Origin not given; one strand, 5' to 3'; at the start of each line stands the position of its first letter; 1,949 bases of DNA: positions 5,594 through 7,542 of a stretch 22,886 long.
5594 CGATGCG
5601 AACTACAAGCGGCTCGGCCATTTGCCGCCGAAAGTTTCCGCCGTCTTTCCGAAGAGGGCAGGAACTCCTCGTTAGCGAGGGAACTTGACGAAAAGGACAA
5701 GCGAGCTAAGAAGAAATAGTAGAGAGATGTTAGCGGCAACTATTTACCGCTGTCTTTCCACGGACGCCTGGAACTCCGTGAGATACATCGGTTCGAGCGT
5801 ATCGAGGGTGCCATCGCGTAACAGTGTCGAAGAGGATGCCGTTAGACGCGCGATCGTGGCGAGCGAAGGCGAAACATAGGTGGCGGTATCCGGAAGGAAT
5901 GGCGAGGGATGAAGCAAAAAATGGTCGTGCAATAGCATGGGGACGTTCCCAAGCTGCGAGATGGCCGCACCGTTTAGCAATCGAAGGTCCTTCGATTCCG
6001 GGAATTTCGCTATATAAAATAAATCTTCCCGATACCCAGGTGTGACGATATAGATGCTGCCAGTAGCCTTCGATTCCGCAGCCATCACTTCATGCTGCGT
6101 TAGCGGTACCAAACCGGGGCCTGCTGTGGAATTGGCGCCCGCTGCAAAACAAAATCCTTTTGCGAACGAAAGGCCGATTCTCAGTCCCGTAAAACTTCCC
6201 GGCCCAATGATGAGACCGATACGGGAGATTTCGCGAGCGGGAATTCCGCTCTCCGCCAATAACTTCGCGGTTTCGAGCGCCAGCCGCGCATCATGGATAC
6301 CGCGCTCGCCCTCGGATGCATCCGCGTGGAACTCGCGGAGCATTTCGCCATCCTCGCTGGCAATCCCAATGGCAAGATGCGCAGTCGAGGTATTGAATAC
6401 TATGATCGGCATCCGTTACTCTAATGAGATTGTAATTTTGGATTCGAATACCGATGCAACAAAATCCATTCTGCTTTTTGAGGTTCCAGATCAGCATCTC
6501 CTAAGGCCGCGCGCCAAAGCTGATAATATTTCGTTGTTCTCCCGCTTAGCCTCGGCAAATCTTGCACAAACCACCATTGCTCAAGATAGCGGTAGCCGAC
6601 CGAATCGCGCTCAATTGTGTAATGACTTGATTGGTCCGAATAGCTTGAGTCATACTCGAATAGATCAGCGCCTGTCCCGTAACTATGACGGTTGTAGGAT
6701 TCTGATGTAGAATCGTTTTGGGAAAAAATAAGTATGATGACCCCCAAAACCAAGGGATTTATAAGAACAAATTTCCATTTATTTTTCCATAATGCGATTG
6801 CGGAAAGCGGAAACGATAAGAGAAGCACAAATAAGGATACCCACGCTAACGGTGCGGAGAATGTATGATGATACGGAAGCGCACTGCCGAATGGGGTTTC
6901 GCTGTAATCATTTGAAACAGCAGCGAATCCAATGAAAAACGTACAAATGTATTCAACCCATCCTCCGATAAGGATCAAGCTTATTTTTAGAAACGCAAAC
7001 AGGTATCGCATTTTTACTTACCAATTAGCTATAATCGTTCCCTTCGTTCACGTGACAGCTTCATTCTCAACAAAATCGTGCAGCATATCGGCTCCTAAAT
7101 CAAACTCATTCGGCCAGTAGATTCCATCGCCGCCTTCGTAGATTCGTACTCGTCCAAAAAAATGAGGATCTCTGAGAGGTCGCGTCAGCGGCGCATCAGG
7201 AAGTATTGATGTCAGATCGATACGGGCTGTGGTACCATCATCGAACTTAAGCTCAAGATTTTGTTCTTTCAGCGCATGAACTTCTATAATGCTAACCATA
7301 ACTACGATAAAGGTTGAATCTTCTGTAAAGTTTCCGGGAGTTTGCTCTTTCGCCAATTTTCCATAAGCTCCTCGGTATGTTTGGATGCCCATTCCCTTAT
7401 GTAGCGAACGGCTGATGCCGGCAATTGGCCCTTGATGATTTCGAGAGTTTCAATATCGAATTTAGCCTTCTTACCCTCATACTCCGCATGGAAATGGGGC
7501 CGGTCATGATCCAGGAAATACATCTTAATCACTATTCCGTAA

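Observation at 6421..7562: AT-rich three-gene insert (DUF4160 / DUF2442 / unknown 3-TM protein) joined seamlessly into a housekeeping gene string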

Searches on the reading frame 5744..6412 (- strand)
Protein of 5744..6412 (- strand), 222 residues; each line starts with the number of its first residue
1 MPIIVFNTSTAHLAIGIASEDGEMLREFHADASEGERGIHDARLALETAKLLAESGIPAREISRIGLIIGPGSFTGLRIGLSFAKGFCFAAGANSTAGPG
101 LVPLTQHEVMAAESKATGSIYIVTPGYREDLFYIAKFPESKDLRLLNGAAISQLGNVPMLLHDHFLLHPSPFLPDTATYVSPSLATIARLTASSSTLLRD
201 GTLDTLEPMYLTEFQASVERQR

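Call 3: search_protein_families(library=pfam, proteins=[window:5744-6412:-], max_evalue=0.1)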
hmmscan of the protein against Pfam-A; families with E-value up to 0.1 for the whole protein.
window:5744-6412:- (222 aa): 1 family
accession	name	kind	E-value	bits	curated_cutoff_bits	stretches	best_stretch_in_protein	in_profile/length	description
PF00814.31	TsaD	-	3e-10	40.7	24.8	1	40-93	29-82/264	tRNA N6-adenosine threonylcarbamoyltransferase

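Call 10: search_protein_families(library=ncbifam, proteins=[window:5744-6412:-], max_evalue=0.01)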
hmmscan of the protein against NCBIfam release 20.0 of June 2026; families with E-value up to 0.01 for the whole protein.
window:5744-6412:- (222 aa): 2 families
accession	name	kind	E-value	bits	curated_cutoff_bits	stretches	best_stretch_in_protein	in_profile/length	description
TIGR03725.1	T6A_YeaZ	equivalog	5.7e-23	82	69.3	1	3-211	1-211/212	tRNA (adenosine(37)-N6)-threonylcarbamoyltransferase complex dimerization subunit type 1 TsaB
TIGR03723.1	T6A_TsaD_YgjD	equivalog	0.004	16.3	296.1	1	40-93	49-102/314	tRNA (adenosine(37)-N6)-threonylcarbamoyltransferase complex transferase subunit TsaD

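Call 22: find_related_loci(query=window:5744-6412:-, collection=metagenome_contigs, flank=6000)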
Query window:5744-6412:- (222 aa) in metagenome_contigs; peptide patterns used: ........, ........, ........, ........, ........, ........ (x = any residue, [..] = any of these).
598 stretches matched a pattern (row limit reached: there are more); 5 encode a relative of the query (tblastn E <= 1e-3); 5 distinct loci.
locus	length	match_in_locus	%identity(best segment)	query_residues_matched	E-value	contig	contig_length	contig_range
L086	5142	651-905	46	3-93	1e-16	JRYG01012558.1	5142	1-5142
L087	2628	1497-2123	25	1-214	2e-14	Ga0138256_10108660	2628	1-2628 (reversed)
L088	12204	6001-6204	47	33-91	1e-11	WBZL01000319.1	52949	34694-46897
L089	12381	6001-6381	35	3-137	4e-14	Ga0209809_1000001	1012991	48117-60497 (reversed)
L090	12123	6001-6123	44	52-92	1e-6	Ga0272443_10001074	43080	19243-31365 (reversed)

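Call 26: find_homologous_proteins(query=window:5744-6412:-, max_evalue=1e-10)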
Query window:5744-6412:- (222 aa): 160 proteins with E <= 1e-10 among 4847 candidates; the best 120 are listed.
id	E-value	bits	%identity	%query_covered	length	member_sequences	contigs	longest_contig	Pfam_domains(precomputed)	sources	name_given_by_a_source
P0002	3.0e-139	480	100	100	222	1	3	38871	PF00814.32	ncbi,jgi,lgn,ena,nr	ncbi:MAG TPA: tRNA (adenosine(37)-N6)-threonylcarbamoyltransferase complex dimerization subunit type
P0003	1.3e-92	327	73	97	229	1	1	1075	PF00814.32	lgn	-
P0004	3.1e-88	313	70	97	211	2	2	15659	PF00814.32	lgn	-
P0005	9.5e-81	288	64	97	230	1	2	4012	PF00814.32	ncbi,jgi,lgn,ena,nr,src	ncbi:MAG TPA: tRNA (adenosine(37)-N6)-threonylcarbamoyltransferase complex dimerization subunit type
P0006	4.1e-76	273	61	97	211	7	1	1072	PF00814.32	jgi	jgi:tRNA threonylcarbamoyladenosine biosynthesis protein TsaB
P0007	2.2e-75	271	68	87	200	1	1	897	PF00814.32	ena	-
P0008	3.2e-74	267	59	96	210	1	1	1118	PF00814.32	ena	-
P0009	2.4e-72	261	60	97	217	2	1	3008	PF00814.32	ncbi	-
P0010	5.3e-66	240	56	97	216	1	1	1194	PF00814.32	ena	-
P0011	1.5e-64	236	59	95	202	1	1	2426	PF00814.32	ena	-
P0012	3.3e-64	234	56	95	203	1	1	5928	PF00814.32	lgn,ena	-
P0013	3.8e-64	234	53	97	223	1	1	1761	PF00814.32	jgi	jgi:tRNA threonylcarbamoyl adenosine modification protein YeaZ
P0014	1.2e-63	233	55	97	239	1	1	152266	PF00814.32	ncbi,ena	-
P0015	1.7e-63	232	55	96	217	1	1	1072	PF00814.32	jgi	jgi:tRNA threonylcarbamoyl adenosine modification protein YeaZ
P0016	2.3e-63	232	56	97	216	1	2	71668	PF00814.32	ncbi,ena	-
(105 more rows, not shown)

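Call 27: find_encoding_contigs(protein=P0004, flank=8000, max_places=3)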
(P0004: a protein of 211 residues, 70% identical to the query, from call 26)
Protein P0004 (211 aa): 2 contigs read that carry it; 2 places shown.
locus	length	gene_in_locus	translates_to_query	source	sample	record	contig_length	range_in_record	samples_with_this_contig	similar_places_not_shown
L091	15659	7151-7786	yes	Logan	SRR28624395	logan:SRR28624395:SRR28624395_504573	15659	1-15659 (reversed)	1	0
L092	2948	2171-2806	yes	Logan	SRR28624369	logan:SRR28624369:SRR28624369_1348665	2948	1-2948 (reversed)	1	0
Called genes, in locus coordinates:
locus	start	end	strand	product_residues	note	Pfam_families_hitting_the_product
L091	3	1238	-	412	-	?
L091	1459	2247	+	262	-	PF01416:PseudoU_synth_1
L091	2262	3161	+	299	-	PF01435:Peptidase_M48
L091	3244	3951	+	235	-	PF04542:Sigma70_r2, PF22233:PhyR_sigma-like (faint), PF08281:Sigma70_r4_2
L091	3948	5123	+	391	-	-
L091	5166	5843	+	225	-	-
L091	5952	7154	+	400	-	PF02771:Acyl-CoA_dh_N, PF02770:Acyl-CoA_dh_M, PF00441:Acyl-CoA_dh_1, PF08028:Acyl-CoA_dh_2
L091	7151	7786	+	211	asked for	PF00814:TsaD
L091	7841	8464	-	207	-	PF01066:CDP-OH_P_transf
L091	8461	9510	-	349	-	PF00005:ABC_tran, PF08352:oligo_HPY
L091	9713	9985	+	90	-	-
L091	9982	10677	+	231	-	-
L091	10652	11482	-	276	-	PF00528:BPD_transp_1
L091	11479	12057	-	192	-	PF01467:CTP_transf_like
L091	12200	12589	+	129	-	-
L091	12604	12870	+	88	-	PF19447:DUF5985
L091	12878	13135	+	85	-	PF19447:DUF5985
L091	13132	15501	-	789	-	PF00515:TPR_1 (faint), PF07719:TPR_2 (faint), PF07676:PD40, PF00691:OmpA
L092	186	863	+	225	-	-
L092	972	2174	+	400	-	PF02771:Acyl-CoA_dh_N, PF02770:Acyl-CoA_dh_M, PF00441:Acyl-CoA_dh_1, PF08028:Acyl-CoA_dh_2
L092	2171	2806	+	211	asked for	PF00814:TsaD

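Call 28: find_encoding_contigs(protein=P0005, flank=8000, max_places=3)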
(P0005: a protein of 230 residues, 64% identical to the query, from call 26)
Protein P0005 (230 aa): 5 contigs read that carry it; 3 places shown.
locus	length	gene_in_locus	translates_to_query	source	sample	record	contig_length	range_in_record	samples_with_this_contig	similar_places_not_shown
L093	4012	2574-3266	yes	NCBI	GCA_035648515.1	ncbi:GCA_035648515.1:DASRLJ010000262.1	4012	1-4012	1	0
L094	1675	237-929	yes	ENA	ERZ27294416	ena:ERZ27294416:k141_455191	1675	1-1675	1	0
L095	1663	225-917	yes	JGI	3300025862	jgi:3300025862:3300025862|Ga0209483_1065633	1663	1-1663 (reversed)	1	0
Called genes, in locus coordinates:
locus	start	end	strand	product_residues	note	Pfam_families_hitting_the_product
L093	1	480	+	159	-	PF01619:Pro_dh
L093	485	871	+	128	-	PF09969:DUF2203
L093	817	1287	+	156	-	PF03652:RuvX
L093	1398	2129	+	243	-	PF03575:Peptidase_S51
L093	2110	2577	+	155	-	PF02367:TsaE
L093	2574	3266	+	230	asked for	PF00814:TsaD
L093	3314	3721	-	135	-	-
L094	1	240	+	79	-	?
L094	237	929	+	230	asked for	PF00814:TsaD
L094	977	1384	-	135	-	-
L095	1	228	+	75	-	?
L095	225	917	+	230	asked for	PF00814:TsaD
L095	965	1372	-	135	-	-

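Call 29: find_encoding_contigs(protein=P0016, flank=8000, max_places=2)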
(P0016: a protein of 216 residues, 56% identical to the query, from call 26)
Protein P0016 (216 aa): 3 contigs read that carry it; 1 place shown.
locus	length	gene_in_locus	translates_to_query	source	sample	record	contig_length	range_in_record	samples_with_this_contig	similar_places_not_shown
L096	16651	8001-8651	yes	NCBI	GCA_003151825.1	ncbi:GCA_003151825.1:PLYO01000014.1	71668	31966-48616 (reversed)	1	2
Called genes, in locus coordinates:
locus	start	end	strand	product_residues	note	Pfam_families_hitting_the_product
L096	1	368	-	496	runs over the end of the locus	PF03150:CCP_MauG, PF18962:Por_Secre_tail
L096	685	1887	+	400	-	PF01103:Omp85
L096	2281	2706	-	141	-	-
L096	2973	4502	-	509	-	-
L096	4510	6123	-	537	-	PF13847:Methyltransf_31 (faint), PF01555:N6_N4_Mtase, PF04471:Mrr_cat (weak), PF22722:NA-iREase1 (weak)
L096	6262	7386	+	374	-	PF01168:Ala_racemase_N, PF00842:Ala_racemase_C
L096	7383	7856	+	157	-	PF02367:TsaE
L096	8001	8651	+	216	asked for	PF00814:TsaD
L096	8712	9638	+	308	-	PF05235:CHAD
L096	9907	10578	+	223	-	PF02223:Thymidylate_kin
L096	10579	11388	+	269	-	PF02223:Thymidylate_kin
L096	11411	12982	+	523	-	PF02541:Ppx-GppA, PF21447:Ppx-GppA_III, PF01966:HD (weak), PF24391:HD-CE (weak)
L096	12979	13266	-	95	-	-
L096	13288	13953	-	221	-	PF04264:YceI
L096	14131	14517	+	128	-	PF09969:DUF2203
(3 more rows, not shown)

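Call 34: find_encoding_contigs(protein=P0003, flank=3000, max_places=2)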
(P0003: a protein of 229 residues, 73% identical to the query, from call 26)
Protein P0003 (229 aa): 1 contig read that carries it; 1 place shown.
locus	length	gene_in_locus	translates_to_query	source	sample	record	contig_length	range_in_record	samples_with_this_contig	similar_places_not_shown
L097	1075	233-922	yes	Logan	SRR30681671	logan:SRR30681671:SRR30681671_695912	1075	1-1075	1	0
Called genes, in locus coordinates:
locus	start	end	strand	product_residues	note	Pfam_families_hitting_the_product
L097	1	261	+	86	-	?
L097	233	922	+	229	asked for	PF00814:TsaD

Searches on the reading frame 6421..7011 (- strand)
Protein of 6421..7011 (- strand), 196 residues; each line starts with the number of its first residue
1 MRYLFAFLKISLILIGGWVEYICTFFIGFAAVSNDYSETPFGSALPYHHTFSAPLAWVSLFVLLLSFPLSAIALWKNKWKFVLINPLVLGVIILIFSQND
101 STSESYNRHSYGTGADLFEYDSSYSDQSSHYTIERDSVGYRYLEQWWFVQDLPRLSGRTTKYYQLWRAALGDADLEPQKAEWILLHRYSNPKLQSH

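Call 3: search_protein_families(library=pfam, proteins=[window:6421-7011:-], max_evalue=0.1)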
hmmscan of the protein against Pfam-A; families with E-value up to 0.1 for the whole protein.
window:6421-7011:- (196 aa): 1 family
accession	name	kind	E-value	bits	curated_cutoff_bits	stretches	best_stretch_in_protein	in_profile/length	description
PF13273.12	DUF4064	-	0.0051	17.5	32.1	1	10-96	6-95/102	Protein of unknown function (DUF4064)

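Call 8: find_homologous_proteins(query=window:6421-7011:-, max_evalue=0.01)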
Query window:6421-7011:- (196 aa): 1 proteins with E <= 0.01 among 145 candidates.
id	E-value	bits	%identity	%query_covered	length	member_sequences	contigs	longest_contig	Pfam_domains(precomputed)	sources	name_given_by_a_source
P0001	2.9e-129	447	100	100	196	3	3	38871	-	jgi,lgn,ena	-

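Call 9: search_protein_families(library=padloc, proteins=[window:6421-7011:-], max_evalue=1)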
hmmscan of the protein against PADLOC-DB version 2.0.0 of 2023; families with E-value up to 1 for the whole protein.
window:6421-7011:- (196 aa): 0 families

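Call 10: search_protein_families(library=ncbifam, proteins=[window:6421-7011:-], max_evalue=0.01)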
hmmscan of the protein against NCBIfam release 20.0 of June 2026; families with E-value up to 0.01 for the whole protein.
window:6421-7011:- (196 aa): 0 families

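Call 13: find_encoding_contigs(protein=P0001, flank=10000)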
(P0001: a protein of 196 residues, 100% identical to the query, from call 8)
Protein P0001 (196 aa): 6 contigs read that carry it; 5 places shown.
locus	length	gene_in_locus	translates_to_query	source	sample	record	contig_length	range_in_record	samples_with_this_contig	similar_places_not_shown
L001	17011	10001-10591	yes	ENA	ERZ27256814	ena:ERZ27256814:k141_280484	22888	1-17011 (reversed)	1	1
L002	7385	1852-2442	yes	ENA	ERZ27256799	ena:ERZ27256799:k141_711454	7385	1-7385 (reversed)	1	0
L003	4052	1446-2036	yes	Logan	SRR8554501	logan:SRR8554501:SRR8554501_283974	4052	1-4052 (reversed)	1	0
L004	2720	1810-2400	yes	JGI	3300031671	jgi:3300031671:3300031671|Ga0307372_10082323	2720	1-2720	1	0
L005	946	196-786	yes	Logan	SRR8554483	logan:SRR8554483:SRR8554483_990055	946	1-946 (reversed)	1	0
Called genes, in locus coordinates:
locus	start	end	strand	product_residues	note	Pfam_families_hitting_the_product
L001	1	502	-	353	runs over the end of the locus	-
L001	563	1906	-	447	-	PF01520:Amidase_3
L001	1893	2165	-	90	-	-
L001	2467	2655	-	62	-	-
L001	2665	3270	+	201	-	PF01416:PseudoU_synth_1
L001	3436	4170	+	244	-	PF01435:Peptidase_M48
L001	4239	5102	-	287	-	-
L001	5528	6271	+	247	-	PF04542:Sigma70_r2, PF08281:Sigma70_r4_2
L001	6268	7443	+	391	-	-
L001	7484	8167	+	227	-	-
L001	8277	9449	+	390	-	PF02771:Acyl-CoA_dh_N, PF02770:Acyl-CoA_dh_M, PF00441:Acyl-CoA_dh_1, PF08028:Acyl-CoA_dh_2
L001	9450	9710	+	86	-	PF13711:DUF4160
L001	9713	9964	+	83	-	PF10387:DUF2442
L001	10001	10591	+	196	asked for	-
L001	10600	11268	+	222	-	PF00814:TsaD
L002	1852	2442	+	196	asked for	-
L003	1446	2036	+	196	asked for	-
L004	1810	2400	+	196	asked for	-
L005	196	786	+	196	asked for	-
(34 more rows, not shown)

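Call 35: search_protein_representatives(protein=window:6421-7011:-)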
Query: 196 residues. Proteins with E-value up to 0.001 (for the whole library): 2; up to 1e-10: 1; up to 1e-30: 1. The best 2 are listed.
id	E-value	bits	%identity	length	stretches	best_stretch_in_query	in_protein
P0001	9.4e-130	446.5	100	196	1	1-196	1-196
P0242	1.8e-04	37.4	31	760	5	31-88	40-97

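Call 54: predict_structure(protein=window:6421-7011:-)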
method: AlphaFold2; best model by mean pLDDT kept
length: 196 residues; sequences in the alignment: 1
mean_pLDDT: 58.5   pTM: 0.32
mean pLDDT of the five models: 58.5, 56.4, 56.0, 55.2, 54.3
residues with pLDDT >= 90: 7; 70-90: 55; 50-70: 50; < 50: 84
segments of 3 or more residues with pLDDT < 50: 44-50, 102-159, 185-196
pLDDT, mean of each block of 10 residues (from residue 1): 88 87 84 62 47 72 77 67 62 68 44 43 38 40 42 43 55 55 47 42
secondary structure, 60 per line:
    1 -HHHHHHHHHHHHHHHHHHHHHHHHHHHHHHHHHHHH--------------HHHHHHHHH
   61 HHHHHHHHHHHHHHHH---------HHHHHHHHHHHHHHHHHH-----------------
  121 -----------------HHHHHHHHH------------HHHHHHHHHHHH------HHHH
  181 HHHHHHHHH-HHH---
elements in order: H2-37 H52-76 H86-103 H138-146 H159-170 H177-189

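Call 63: search_protein_families(library=pfam, proteins=[P0242], max_evalue=0.01)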
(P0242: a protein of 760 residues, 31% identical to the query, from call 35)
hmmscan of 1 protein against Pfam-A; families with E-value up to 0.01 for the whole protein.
P0242 (760 aa): 3 families
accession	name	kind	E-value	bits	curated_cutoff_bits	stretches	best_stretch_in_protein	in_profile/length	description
PF18962.6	Por_Secre_tail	-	1.3e-09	38.6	27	1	680-758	1-75/75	Secretion system C-terminal sorting domain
PF09394.16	Inhibitor_I42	-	3.2e-05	24.6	27.2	0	54-93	53-91/91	Chagasin family peptidase inhibitor I42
PF13585.12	CHU_C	-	0.0012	19.4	27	0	697-753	25-79/86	CHU_C Type IX secretion signal domain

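Call 65: search_protein_families(library=phrogs, proteins=[window:6421-7011:-], max_evalue=0.01)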
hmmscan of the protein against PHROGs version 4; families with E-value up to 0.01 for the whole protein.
window:6421-7011:- (196 aa): 0 families

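Call 66: search_dna_similar(query=window:6421-7011:-, collection=plasmids, mode=protein, max_evalue=0.01, max_rows=5)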
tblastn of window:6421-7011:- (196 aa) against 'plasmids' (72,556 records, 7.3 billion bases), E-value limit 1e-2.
No match.

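Call 67: search_dna_similar(query=window:6421-7011:-, collection=phages, mode=protein, max_evalue=0.01, max_rows=5)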
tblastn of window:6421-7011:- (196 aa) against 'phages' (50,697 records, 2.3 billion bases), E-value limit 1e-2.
No match.

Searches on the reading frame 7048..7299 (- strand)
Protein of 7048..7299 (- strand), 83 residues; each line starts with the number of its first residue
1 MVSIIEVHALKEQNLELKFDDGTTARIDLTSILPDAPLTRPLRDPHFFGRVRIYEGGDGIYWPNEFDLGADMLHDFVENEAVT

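Call 9: search_protein_families(library=padloc, proteins=[window:7048-7299:-], max_evalue=1)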
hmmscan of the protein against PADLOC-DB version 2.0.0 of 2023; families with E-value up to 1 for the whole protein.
window:7048-7299:- (83 aa): 0 families

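Call 10: search_protein_families(library=ncbifam, proteins=[window:7048-7299:-], max_evalue=0.01)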
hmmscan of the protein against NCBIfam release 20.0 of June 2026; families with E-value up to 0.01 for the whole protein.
window:7048-7299:- (83 aa): 1 family
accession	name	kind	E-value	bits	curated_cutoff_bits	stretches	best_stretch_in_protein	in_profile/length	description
NF048016.1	antoxin_DhiA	equivalog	0.00028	21.4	200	1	1-40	1-40/160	type II toxin-antitoxin system antitoxin DhiA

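Call 24: search_solved_structures(query=window:7048-7299:-, max_evalue=1, show_alignments=2)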
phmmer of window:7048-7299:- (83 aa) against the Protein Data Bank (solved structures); distinct sequences matched with E-value up to 1: 1.
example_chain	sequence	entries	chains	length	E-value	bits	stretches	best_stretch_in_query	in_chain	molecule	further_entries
2auw_A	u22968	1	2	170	0.0021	21.4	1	6-79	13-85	hypothetical protein NE0471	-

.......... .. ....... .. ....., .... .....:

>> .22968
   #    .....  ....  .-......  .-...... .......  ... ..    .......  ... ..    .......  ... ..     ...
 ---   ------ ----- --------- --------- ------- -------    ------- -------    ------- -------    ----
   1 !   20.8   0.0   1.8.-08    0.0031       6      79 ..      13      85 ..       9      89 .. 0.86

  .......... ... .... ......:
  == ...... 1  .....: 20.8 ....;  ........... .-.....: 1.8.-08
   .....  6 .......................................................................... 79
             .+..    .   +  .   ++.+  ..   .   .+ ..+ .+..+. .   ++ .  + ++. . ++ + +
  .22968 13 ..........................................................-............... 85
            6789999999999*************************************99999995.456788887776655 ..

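Call 65: search_protein_families(library=phrogs, proteins=[window:7048-7299:-], max_evalue=0.01)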
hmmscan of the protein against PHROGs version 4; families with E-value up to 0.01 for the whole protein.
window:7048-7299:- (83 aa): 2 families
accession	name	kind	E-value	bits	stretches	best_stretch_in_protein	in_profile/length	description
phrog_37898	-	unknown function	0.00029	22.2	1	2-73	17-86/100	-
phrog_29047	-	unknown function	0.0012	19.8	1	4-74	9-76/159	-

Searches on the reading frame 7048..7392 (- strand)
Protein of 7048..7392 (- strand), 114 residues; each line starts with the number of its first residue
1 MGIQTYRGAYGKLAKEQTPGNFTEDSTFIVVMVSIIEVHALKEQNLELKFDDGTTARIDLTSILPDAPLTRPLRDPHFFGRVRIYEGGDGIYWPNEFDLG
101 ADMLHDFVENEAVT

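Call 3: search_protein_families(library=pfam, proteins=[window:7048-7392:-], max_evalue=0.1)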
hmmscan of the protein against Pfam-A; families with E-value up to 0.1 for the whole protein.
window:7048-7392:- (114 aa): 1 family
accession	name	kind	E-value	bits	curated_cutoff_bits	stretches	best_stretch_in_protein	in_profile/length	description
PF10387.14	DUF2442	-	1.7e-11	44.6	23.9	1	35-104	1-66/72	Protein of unknown function (DUF2442)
